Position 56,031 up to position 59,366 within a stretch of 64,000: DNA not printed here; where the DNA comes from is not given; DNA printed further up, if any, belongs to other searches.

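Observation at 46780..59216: Four-gene co-directional operon: PA-like pair followed by two dockerin/PKD/PPC proteins sharing an N-terminal module. Candidate translocon-plus-cargo system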

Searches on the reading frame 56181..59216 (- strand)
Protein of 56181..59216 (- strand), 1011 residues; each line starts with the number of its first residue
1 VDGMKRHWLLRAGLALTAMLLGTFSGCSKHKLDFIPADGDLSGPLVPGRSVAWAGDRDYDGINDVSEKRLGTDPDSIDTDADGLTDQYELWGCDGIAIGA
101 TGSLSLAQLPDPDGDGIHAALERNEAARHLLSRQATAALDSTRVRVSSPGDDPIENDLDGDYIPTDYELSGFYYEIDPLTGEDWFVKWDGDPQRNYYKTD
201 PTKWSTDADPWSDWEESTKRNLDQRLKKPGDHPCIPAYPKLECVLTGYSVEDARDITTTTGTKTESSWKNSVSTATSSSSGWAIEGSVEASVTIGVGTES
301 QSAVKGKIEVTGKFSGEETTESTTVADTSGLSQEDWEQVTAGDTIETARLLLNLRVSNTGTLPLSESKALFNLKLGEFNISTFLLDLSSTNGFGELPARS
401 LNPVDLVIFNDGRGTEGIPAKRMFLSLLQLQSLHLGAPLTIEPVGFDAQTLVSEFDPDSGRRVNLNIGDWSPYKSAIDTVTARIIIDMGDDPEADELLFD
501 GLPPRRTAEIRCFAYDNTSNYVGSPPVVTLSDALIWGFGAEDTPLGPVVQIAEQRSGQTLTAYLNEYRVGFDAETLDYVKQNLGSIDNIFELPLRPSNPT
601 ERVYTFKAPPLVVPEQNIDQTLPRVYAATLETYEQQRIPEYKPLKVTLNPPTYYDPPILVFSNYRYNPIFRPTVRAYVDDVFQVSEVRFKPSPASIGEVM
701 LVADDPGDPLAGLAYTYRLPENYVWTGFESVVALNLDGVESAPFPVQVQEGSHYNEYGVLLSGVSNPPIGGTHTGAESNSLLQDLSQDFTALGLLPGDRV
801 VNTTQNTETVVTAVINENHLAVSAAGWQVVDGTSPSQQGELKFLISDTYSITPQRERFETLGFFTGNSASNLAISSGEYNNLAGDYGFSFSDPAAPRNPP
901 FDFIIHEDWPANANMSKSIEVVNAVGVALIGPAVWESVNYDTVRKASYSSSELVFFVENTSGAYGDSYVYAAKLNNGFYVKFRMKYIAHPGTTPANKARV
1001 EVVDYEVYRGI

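Call 6: search_protein_families(library=pfam, proteins=[window:56181-59216:-], max_evalue=0.01)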
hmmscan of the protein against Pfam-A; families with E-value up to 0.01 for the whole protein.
window:56181-59216:- (1011 aa): 1 family
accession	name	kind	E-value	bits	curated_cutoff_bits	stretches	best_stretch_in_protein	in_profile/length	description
PF03495.19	Binary_toxB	-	1.5e-08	35.2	25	1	157-234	2-76/78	Clostridial binary toxin B/anthrax toxin PA Ca-binding domain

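Call 7: search_protein_families(library=ncbifam, proteins=[window:56181-59216:-], max_evalue=0.01)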
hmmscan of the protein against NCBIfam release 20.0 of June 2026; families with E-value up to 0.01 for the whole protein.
window:56181-59216:- (1011 aa): 1 family
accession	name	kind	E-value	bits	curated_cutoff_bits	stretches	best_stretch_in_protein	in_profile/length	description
NF033765.2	gliding_CglD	equivalog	0.00014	19.8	400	1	52-221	262-413/1124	adventurous gliding motility lipoprotein CglD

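Call 8: search_solved_structures(query=window:56181-59216:-, max_evalue=1, show_alignments=2)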
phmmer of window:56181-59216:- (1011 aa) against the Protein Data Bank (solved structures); distinct sequences matched with E-value up to 1: 19.
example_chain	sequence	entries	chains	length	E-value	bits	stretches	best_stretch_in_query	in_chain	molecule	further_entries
5fr3_A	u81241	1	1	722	2.2e-17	65.3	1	142-586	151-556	PROTECTIVE ANTIGEN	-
1acc_A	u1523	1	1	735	6.1e-17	63.8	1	142-490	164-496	ANTHRAX PROTECTIVE ANTIGEN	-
1t6b_X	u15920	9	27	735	6.6e-17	63.7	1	142-490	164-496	Protective Antigen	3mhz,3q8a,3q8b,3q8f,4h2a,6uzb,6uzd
6zxj_A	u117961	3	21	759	7.1e-17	63.6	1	142-490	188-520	Protective antigen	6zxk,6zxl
4ee2_A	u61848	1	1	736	7.1e-17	63.6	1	142-490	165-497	Protective antigen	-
25pv_A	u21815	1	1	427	9.5e-17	63.2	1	153-491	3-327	Protective antigen PA-63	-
3tez_A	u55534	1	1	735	1.1e-16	63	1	142-490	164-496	Protective antigen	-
6vra_B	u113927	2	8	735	1.2e-16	62.9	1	150-491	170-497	Protective antigen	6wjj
6psn_A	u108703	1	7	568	1.8e-16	62.3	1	153-490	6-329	Protective antigen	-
6vra_A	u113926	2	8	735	1.9e-16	62.2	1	150-490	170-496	Protective antigen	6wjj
7o85_A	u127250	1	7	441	2e-16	62.1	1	157-491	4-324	Protective antigen PA-63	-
6uji_A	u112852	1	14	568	3.6e-16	61.3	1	153-490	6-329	Protective antigen PA-63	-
1tzn_A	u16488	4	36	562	3.8e-16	61.2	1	157-491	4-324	Protective antigen | Protective antigen PA-63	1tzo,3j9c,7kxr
4nam_A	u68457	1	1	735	4e-16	61.1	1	143-490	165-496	Protective antigen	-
3q8c_A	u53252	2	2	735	6.6e-16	60.4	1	142-490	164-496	Protective antigen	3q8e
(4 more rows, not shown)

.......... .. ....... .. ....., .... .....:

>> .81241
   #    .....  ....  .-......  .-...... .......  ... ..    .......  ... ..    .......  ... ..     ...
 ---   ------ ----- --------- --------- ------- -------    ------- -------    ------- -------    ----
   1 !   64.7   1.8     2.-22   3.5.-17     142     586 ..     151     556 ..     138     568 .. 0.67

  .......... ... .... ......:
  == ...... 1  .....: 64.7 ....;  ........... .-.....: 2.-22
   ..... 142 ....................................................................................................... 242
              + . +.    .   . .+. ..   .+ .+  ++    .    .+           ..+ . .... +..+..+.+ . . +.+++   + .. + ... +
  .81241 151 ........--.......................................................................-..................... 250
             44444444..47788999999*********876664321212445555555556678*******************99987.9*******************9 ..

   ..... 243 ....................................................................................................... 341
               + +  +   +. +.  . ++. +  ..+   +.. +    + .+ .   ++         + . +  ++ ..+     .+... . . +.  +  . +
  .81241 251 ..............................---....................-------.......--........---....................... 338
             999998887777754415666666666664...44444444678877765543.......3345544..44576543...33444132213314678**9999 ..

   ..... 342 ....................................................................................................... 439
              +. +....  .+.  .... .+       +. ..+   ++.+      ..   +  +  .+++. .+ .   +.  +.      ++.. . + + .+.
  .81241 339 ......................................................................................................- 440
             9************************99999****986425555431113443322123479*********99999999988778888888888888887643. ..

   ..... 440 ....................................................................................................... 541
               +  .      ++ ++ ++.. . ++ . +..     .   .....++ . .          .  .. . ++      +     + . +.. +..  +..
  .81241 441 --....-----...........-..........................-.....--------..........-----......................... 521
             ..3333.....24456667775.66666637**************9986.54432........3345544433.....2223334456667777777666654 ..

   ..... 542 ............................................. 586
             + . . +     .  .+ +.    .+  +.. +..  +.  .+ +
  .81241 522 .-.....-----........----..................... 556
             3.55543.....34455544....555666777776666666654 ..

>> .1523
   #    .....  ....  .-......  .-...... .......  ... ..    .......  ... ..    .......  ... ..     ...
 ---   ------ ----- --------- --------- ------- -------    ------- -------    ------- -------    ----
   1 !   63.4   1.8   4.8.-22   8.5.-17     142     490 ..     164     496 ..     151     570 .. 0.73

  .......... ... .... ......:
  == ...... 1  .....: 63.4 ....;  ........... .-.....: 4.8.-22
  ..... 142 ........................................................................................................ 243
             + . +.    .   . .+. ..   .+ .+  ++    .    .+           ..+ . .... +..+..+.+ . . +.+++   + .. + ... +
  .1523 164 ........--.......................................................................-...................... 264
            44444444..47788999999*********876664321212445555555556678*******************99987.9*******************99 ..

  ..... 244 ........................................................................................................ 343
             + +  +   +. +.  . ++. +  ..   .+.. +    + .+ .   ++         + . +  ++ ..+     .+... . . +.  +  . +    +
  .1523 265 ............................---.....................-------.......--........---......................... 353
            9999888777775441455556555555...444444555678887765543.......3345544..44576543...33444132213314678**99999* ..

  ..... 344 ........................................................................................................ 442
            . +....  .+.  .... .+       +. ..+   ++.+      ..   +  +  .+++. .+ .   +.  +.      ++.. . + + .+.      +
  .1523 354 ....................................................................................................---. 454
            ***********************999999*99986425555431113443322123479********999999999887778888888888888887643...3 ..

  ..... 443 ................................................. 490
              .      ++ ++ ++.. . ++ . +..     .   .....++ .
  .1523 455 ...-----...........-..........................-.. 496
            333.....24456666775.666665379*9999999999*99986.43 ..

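Call 13: find_homologous_proteins(query=window:56181-59216:-)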
Query window:56181-59216:- (1011 aa): 37 proteins with E <= 0.001 among 8000 candidates.
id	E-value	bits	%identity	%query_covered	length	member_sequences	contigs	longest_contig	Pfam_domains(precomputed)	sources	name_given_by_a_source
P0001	0.0e+0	2316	100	100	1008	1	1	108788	PF03495.20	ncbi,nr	ncbi:hypothetical protein IT575_06255 [bacterium]|nr:hypothetical protein [bacterium]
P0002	0.0e+0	1979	85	99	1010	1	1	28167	PF03495.20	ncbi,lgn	-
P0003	0.0e+0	1268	57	99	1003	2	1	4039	PF03495.20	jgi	jgi:hypothetical protein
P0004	0.0e+0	1196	56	97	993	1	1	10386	PF03495.20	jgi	jgi:hypothetical protein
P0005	8.0e-271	919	47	96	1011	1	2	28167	PF03495.20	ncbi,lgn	-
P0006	7.5e-270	916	48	94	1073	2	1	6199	PF03495.20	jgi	-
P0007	4.8e-268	910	46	96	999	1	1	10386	PF18884.6,PF03495.20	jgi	jgi:hypothetical protein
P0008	3.1e-257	874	45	98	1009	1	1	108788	PF18884.6,PF03495.20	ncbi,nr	ncbi:hypothetical protein IT575_06250 [bacterium]|nr:hypothetical protein [bacterium]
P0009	1.6e-169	584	44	73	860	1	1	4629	PF18884.6,PF03495.20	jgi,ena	-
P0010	9.2e-169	581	42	72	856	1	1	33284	PF03495.20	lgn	-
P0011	6.3e-162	559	42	72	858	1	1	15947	PF03495.20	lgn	-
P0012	5.2e-161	556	40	77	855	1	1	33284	PF03495.20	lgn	-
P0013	7.9e-160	552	40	80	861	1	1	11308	PF03495.20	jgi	jgi:hypothetical protein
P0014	1.6e-158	548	41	73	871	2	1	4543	PF03495.20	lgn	-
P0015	1.1e-157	545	44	63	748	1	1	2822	-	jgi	jgi:hypothetical protein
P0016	4.2e-157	543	39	80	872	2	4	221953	PF03495.20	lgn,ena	-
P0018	1.2e-153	531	42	69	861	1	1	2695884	PF03495.20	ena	-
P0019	3.2e-153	530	42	68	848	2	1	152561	PF03495.20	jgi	jgi:hypothetical protein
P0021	1.5e-149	518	40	72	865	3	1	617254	PF03495.20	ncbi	ncbi:MAG: binary toxin-like calcium binding domain-containing protein [bacterium]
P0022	1.3e-148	515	41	68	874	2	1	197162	PF03495.20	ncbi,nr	ncbi:hypothetical protein KDL44_05870 [bacterium]|nr:hypothetical protein [bacterium]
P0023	3.5e-148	513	40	76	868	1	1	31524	PF03495.20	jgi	jgi:hypothetical protein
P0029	4.1e-137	477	41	68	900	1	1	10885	PF03495.20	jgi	-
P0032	5.6e-126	440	45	55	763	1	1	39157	PF03495.20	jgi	jgi:hypothetical protein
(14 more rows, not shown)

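Call 14: find_encoding_contigs(protein=P0002, flank=10000, max_places=2)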
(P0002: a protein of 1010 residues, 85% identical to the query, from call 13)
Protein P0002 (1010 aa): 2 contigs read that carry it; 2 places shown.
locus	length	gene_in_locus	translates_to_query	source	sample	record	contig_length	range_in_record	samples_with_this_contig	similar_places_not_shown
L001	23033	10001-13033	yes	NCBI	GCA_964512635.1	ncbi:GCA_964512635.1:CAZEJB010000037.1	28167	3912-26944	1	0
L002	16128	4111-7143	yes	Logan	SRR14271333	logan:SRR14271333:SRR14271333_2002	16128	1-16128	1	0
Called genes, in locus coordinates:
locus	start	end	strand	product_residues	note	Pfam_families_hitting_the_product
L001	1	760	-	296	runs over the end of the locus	PF02775:TPP_enzyme_C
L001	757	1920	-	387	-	PF01855:POR_N, PF17147:PFOR_II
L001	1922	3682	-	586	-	PF14691:Fer4_20, PF01946:Thi4 (weak), PF01266:DAO (weak), PF07992:Pyr_redox_2, PF13450:NAD_binding_8, PF13738:Pyr_redox_3 (weak), PF00070:Pyr_redox, PF00037:Fer4, +6 more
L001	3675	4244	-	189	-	PF01558:POR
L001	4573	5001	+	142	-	PF01047:MarR, PF12802:MarR_2, PF13463:HTH_27, PF13601:HTH_34 (weak)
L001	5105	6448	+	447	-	PF00083:Sugar_tr, PF05977:MFS_3, PF07690:MFS_1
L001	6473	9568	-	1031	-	PF04151:PPC (faint), PF09430:EMC7_beta-sandw (faint), PF13620:CarboxypepD_reg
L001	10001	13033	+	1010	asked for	PF03495:Binary_toxB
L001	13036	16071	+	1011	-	PF03495:Binary_toxB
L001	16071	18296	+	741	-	PF00801:PKD (faint), PF04151:PPC (faint), PF18911:PKD_4 (weak)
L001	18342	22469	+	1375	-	PF18911:PKD_4, PF00801:PKD (weak), PF18911:PKD_4, PF18911:PKD_4, PF18911:PKD_4, PF00801:PKD, PF18911:PKD_4, PF04151:PPC, +5 more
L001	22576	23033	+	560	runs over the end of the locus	?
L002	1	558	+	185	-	?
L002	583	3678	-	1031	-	PF04151:PPC (faint), PF09430:EMC7_beta-sandw (faint), PF13620:CarboxypepD_reg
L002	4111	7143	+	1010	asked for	PF03495:Binary_toxB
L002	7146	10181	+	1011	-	PF03495:Binary_toxB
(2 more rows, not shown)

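Call 15: find_encoding_contigs(protein=P0010, flank=10000, max_places=2)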
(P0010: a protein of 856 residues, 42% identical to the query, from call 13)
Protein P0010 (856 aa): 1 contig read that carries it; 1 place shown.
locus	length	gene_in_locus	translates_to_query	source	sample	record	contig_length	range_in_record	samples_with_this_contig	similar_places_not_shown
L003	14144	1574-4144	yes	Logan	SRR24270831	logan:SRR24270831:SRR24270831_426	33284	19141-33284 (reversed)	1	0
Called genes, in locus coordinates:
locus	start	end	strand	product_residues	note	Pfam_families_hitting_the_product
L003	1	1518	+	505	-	?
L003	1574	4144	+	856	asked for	PF03495:Binary_toxB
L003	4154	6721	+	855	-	PF03495:Binary_toxB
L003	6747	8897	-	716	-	PF00801:PKD, PF18911:PKD_4, PF22352:K319L-like_PKD (faint)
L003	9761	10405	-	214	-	-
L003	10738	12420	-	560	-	-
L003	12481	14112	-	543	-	-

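Call 16: find_encoding_contigs(protein=P0018, flank=10000, max_places=2)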
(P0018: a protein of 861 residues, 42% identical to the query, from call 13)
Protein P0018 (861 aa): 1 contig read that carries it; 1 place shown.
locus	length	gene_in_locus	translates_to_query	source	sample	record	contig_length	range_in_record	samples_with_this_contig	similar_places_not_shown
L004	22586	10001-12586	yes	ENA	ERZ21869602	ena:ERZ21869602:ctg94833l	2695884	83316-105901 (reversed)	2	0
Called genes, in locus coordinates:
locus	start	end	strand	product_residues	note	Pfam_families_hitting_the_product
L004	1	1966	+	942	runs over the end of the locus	PF00801:PKD (weak), PF18911:PKD_4, PF22352:K319L-like_PKD (faint), PF18911:PKD_4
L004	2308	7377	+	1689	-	PF18911:PKD_4, PF00801:PKD (weak), PF18911:PKD_4, PF18911:PKD_4, PF18911:PKD_4, PF00801:PKD, PF18911:PKD_4, PF04151:PPC, +5 more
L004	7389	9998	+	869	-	PF18884:TSP3_bac (faint), PF03495:Binary_toxB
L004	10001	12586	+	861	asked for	PF03495:Binary_toxB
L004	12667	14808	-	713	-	PF00801:PKD (weak), PF18911:PKD_4, PF04151:PPC (faint)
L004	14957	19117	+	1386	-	PF18911:PKD_4 (weak), PF00801:PKD, PF18911:PKD_4 (weak), PF00801:PKD (weak), PF18911:PKD_4, PF00801:PKD, PF18911:PKD_4, PF00801:PKD (weak), +10 more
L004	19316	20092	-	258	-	PF00563:EAL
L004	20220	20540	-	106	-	PF00072:Response_reg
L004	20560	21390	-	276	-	PF00072:Response_reg, PF01627:Hpt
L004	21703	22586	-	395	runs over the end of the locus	PF02771:Acyl-CoA_dh_N, PF02770:Acyl-CoA_dh_M, PF00441:Acyl-CoA_dh_1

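Call 17: find_encoding_contigs(protein=P0016, flank=10000, max_places=2)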
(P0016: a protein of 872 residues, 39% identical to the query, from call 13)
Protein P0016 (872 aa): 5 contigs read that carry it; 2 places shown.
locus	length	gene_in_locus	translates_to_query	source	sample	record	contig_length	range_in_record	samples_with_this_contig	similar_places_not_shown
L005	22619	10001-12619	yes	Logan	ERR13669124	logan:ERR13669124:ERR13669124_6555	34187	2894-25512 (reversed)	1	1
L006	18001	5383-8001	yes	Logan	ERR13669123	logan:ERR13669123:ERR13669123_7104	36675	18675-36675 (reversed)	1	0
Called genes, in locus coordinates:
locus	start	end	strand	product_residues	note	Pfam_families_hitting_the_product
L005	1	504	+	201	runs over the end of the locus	PF01300:Sua5_yciO_yrdC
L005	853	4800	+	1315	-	PF25833:Fn3_SaeA_3rd (faint), PF18911:PKD_4 (faint), PF13895:Ig_2 (faint), PF18981:InlK_D3 (faint), PF00801:PKD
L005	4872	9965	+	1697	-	PF00801:PKD, PF18911:PKD_4, PF00801:PKD (weak), PF18911:PKD_4, PF00801:PKD, PF18911:PKD_4, PF00801:PKD, PF18911:PKD_4, +4 more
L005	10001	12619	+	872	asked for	PF03495:Binary_toxB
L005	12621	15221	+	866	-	PF03495:Binary_toxB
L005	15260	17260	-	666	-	PF00801:PKD (faint), PF22352:K319L-like_PKD (faint), PF18911:PKD_4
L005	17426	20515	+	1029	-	PF18080:Gal_mutarotas_3, PF12905:Glyco_hydro_101, PF17451:Glyco_hyd_101C, PF17974:GalBD_like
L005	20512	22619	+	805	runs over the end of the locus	-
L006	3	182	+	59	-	?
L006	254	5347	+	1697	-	PF00801:PKD, PF18911:PKD_4, PF00801:PKD (weak), PF18911:PKD_4, PF00801:PKD, PF18911:PKD_4, PF00801:PKD, PF18911:PKD_4, +4 more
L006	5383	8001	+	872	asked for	PF03495:Binary_toxB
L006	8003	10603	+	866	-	PF03495:Binary_toxB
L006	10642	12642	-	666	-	PF00801:PKD (faint), PF22352:K319L-like_PKD (faint), PF18911:PKD_4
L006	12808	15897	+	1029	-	PF18080:Gal_mutarotas_3, PF12905:Glyco_hydro_101, PF17451:Glyco_hyd_101C, PF17974:GalBD_like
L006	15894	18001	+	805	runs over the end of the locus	-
